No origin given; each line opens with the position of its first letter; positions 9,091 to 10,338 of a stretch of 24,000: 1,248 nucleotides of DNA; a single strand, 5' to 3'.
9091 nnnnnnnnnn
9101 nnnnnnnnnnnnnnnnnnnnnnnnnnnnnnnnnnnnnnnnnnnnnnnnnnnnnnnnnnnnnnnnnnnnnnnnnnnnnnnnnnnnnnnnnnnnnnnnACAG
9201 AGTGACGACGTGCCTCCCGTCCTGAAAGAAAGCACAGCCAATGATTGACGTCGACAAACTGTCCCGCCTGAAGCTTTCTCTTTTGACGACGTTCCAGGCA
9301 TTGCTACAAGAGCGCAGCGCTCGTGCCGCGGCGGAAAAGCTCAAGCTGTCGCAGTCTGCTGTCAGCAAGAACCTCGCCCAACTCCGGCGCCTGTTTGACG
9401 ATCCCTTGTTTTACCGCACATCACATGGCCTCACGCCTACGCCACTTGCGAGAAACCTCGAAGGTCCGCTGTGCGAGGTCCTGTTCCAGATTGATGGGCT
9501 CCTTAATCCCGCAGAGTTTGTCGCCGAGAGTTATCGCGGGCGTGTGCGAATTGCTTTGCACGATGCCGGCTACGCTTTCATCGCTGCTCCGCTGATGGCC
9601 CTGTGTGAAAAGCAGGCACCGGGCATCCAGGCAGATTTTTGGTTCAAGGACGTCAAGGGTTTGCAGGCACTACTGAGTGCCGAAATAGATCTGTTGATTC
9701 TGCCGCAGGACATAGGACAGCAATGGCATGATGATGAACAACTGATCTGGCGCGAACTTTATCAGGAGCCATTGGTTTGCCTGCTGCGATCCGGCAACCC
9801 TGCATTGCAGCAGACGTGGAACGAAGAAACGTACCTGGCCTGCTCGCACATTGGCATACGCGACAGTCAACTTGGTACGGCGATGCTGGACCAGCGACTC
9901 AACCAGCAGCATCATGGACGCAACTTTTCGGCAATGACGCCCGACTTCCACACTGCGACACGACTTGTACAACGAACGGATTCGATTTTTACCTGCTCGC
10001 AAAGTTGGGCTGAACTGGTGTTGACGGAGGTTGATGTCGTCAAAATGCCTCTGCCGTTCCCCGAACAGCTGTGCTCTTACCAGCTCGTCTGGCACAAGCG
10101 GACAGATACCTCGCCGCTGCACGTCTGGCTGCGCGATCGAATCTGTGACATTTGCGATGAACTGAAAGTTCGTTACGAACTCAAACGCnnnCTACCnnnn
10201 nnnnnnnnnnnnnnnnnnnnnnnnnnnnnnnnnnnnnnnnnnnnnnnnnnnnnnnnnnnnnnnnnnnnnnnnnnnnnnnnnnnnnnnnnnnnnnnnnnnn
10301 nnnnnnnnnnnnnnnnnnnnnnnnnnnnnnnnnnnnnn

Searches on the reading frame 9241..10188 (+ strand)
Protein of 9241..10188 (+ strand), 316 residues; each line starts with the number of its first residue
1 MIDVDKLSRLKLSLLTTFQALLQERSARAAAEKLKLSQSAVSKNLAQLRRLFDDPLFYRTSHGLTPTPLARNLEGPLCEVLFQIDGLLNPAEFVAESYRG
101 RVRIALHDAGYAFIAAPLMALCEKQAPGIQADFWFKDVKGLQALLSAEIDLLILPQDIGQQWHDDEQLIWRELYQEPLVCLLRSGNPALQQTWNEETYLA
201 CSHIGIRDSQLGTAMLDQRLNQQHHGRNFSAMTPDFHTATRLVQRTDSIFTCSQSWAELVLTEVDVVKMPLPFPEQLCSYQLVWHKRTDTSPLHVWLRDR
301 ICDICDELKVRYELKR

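Call 3: search_protein_families(library=pfam, proteins=[window:9241-10188:+], max_evalue=0.01)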
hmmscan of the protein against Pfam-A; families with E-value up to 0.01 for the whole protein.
window:9241-10188:+ (316 aa): 4 families
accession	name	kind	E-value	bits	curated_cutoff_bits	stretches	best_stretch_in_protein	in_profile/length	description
PF03466.25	LysR_substrate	-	1.4e-17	64.2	28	1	97-301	3-204/209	LysR substrate binding domain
PF00126.33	HTH_1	-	4.1e-17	62.3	26.6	1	13-70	2-59/60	Bacterial regulatory helix-turn-helix protein, lysR family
PF01022.26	HTH_5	-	0.0061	16.8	22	0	31-50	22-41/47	Bacterial regulatory protein, arsR family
PF12840.13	HTH_20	-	0.0096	16.3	27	0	18-50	10-44/51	Helix-turn-helix domain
